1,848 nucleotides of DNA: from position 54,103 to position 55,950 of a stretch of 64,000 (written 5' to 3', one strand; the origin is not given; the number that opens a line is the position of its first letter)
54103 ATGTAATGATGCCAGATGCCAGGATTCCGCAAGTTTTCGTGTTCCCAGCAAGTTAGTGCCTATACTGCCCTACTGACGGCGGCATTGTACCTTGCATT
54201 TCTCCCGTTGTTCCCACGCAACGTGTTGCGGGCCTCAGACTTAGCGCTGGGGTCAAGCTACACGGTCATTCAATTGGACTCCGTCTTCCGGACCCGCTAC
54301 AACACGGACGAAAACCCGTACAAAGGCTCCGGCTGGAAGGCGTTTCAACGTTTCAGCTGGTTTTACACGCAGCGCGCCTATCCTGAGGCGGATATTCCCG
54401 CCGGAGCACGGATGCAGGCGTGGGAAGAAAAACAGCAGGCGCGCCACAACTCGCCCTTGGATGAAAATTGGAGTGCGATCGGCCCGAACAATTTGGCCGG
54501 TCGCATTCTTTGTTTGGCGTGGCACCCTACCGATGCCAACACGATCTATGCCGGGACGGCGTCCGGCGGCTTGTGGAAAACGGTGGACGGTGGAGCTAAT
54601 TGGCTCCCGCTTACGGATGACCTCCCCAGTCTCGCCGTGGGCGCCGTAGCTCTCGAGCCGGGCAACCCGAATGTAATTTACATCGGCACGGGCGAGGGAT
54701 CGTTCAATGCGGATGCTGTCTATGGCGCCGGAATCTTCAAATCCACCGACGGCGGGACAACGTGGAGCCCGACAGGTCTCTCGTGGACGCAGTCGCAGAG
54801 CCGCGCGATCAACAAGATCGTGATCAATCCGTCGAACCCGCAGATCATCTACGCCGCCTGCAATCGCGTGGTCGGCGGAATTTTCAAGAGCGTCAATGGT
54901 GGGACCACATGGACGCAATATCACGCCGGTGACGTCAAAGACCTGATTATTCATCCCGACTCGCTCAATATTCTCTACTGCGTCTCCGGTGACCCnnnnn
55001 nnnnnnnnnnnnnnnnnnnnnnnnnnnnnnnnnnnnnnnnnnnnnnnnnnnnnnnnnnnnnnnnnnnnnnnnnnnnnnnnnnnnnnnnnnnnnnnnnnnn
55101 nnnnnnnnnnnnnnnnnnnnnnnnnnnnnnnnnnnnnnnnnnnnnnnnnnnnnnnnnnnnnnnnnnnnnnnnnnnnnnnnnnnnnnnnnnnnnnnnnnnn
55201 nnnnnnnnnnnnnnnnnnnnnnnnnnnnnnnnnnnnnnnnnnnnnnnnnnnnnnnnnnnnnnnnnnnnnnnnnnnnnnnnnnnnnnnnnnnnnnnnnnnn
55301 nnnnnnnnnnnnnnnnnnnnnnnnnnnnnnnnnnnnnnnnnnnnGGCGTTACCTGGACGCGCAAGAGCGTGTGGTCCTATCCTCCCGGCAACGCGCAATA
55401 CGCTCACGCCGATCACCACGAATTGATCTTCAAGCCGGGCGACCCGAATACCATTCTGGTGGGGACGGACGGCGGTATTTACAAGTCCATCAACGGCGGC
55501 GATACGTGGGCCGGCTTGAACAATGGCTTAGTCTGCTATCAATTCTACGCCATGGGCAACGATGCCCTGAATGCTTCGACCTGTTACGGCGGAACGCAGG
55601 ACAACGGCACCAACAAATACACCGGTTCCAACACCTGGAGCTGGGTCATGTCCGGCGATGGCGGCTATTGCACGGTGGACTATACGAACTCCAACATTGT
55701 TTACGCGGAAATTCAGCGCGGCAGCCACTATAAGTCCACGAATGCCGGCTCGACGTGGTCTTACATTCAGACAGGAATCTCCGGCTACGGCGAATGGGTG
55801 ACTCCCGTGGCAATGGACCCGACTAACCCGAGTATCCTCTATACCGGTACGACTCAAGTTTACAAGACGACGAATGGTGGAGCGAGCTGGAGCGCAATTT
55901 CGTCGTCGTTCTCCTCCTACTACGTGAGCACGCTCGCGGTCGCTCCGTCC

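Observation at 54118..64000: Giant (>3290 aa, incomplete) BNR-propeller protein with >=27 near-regular 282-bp tandem repeats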

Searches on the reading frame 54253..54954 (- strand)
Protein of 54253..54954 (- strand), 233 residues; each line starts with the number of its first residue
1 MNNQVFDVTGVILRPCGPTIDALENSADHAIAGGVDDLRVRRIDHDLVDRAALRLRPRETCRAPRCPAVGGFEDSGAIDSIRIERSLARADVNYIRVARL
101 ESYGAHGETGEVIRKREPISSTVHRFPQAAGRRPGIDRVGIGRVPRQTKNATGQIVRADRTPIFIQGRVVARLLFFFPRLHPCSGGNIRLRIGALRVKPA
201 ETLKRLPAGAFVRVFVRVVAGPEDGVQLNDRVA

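Call 72: search_protein_families(library=pfam, proteins=[window:54253-54954:-], max_evalue=0.01)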
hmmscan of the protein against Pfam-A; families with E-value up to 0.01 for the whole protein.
window:54253-54954:- (233 aa): 0 families

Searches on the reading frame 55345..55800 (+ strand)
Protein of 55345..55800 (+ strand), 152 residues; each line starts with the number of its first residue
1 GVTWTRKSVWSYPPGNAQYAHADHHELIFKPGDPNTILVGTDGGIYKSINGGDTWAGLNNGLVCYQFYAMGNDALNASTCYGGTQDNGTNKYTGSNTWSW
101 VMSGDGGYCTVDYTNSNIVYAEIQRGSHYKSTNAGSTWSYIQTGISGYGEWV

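Call 58: search_solved_structures(query=window:55345-55800:+, max_evalue=10, show_alignments=4)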
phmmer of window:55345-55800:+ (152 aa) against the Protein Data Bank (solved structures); distinct sequences matched with E-value up to 10: 5.
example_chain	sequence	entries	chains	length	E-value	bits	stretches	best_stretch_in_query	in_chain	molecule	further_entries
5oj3_A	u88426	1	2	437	0.0051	20.1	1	84-139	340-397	Photosystem II stability/assembly factor HCF136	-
8am5_S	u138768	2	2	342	0.021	18.1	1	34-63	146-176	Photosystem II assembly lipoprotein Ycf48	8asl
3b7f_A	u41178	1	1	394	0.034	17.4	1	24-63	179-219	Glycosyl hydrolase, BNR repeat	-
6a9c_B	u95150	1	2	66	0.36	14.1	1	18-58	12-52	Unconventional myosin IB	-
5xg9_B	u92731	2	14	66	0.36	14.1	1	18-58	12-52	Unconventional myosin IB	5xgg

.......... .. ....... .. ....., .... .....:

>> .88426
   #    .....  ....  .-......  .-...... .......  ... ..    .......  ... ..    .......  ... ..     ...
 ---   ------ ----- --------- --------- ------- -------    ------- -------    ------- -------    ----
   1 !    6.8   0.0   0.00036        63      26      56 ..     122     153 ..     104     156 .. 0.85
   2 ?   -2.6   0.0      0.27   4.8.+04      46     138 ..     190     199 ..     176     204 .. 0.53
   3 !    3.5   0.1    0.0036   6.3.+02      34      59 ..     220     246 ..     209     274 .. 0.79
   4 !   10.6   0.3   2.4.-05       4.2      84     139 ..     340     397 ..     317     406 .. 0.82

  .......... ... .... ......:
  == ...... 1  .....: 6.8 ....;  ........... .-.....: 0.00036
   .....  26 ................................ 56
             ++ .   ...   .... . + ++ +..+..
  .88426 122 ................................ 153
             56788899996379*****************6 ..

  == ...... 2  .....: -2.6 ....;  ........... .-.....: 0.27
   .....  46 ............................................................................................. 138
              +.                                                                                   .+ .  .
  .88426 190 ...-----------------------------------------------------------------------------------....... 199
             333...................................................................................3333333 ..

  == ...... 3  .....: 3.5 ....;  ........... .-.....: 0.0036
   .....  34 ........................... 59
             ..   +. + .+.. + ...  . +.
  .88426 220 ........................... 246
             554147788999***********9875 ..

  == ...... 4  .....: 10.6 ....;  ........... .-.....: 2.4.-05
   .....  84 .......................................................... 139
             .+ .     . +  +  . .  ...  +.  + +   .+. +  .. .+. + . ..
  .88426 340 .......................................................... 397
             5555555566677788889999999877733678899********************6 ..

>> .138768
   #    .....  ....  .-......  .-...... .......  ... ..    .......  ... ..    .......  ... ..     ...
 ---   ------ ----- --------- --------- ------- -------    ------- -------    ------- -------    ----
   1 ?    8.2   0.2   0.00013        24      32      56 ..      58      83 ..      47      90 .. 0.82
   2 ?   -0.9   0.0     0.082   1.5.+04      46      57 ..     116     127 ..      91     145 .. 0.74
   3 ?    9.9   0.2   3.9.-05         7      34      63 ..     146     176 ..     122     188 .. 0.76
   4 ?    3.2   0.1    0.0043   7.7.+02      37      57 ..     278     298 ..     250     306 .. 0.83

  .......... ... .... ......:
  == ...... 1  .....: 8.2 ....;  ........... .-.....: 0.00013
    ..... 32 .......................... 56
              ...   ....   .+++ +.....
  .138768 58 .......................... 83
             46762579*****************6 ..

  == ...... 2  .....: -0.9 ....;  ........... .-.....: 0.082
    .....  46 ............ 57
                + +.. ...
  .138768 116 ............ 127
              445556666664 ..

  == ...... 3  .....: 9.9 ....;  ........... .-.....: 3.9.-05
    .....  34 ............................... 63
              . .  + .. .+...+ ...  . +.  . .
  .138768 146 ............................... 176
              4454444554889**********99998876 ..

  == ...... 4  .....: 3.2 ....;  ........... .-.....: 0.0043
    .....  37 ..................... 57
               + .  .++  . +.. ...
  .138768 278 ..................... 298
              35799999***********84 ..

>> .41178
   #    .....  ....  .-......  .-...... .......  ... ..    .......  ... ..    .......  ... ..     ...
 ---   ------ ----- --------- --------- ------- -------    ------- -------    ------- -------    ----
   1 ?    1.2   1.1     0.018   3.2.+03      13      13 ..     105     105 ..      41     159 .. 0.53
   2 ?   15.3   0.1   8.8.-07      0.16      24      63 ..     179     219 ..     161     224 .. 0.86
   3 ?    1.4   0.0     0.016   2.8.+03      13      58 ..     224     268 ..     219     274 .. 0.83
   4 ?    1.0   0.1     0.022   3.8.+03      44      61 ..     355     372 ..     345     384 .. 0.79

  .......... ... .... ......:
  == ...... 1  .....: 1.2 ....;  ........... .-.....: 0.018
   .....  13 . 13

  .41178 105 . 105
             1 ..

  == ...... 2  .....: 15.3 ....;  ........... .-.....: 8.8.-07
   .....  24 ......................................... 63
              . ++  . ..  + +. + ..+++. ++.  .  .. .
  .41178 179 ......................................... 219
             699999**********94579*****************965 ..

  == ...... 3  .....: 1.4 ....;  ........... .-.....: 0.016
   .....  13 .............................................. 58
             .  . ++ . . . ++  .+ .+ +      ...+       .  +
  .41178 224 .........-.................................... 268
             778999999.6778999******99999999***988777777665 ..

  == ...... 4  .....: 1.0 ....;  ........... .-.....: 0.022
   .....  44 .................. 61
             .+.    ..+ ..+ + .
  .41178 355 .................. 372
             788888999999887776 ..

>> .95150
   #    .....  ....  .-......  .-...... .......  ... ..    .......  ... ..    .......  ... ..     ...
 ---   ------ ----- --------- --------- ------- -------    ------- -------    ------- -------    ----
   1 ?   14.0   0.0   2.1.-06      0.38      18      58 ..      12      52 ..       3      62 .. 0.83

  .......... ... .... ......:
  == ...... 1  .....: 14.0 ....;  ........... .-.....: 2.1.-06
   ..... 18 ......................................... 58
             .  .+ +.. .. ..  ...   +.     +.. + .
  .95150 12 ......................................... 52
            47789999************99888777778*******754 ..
